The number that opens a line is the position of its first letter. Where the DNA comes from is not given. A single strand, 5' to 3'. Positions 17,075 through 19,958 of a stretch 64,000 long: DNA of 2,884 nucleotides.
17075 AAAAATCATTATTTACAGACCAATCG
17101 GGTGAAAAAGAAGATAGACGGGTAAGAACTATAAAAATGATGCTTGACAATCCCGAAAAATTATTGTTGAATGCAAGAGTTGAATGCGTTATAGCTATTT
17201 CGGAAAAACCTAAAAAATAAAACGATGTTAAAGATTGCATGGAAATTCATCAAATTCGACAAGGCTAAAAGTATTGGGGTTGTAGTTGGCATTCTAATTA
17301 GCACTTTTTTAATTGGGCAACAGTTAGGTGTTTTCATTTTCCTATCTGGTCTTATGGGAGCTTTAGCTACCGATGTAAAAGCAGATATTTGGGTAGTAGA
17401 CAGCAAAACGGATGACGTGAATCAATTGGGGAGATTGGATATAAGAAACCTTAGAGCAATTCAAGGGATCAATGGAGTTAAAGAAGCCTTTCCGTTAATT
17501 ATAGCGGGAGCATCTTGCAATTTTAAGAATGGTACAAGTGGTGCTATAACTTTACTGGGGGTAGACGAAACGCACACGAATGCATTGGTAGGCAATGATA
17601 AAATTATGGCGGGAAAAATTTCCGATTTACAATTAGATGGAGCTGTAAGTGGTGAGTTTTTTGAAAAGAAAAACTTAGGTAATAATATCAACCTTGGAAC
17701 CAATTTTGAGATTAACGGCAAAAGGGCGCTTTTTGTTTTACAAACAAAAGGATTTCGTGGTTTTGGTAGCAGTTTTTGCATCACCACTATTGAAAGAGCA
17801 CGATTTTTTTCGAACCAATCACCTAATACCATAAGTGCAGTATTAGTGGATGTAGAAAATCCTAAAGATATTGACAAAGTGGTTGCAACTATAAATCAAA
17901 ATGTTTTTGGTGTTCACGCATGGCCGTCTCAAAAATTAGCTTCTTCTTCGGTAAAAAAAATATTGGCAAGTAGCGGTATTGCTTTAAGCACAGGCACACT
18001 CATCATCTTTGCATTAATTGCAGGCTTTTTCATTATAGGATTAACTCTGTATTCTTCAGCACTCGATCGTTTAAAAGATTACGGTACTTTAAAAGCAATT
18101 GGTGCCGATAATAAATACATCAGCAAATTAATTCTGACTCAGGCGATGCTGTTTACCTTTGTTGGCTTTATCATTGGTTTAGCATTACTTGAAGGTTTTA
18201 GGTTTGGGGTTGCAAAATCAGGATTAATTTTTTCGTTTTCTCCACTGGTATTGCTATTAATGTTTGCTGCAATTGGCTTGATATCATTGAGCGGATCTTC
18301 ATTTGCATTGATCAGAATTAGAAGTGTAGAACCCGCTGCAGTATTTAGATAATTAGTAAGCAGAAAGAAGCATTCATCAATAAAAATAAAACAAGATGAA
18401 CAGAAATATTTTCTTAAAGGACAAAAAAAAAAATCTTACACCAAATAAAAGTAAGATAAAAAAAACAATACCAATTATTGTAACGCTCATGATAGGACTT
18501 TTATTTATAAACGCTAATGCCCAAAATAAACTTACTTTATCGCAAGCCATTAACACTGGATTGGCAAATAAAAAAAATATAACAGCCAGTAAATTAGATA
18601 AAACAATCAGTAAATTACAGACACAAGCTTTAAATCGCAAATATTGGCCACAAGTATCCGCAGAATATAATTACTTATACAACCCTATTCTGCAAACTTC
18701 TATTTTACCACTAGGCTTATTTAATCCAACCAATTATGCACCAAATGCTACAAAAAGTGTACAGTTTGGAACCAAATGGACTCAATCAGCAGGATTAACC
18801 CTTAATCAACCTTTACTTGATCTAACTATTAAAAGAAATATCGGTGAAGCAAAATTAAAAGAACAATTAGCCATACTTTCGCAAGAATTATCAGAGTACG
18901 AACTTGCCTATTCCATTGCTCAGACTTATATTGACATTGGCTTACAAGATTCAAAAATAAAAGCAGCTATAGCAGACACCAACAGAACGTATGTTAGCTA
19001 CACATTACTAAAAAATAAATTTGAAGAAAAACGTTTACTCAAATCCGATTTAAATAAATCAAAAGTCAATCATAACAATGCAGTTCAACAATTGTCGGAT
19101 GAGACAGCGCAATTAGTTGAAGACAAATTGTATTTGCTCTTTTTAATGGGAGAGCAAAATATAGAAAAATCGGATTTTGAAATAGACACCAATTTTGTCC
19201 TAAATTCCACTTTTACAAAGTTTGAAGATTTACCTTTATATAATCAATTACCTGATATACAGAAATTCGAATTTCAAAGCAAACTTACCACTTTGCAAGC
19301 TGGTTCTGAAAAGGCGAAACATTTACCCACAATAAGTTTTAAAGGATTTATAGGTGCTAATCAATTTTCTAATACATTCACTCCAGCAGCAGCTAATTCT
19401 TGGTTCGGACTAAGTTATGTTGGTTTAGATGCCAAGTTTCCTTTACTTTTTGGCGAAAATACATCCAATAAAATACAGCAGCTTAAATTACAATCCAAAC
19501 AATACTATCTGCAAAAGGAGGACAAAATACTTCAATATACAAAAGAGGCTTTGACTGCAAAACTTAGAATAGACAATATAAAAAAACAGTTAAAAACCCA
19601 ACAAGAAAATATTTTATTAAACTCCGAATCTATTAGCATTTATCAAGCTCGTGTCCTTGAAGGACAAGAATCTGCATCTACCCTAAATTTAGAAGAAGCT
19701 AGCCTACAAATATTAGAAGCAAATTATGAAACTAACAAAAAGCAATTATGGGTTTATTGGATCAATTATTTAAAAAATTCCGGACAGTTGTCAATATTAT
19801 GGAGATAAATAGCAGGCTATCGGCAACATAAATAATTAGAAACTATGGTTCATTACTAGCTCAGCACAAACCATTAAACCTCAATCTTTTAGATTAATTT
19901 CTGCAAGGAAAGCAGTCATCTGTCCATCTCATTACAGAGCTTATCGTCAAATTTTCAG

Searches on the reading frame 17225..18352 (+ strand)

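Call 64: search_protein_families(library=pfam, proteins=[window:17225-18352:+], max_evalue=0.00001)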
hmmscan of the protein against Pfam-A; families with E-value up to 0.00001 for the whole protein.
window:17225-18352:+ (375 aa): 1 family
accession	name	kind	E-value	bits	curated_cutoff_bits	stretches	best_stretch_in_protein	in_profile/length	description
PF02687.27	FtsX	-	3.1e-14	53.5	25.5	1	259-370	3-120/120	FtsX-like permease C-terminal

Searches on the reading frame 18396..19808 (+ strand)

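Call 64: search_protein_families(library=pfam, proteins=[window:18396-19808:+], max_evalue=0.00001)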
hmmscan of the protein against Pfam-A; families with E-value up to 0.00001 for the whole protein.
window:18396-19808:+ (470 aa): 1 family
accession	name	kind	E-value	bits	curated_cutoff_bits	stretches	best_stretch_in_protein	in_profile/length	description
PF02321.23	OEP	-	4.8e-26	92.1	22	2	283-460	10-184/187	Outer membrane efflux protein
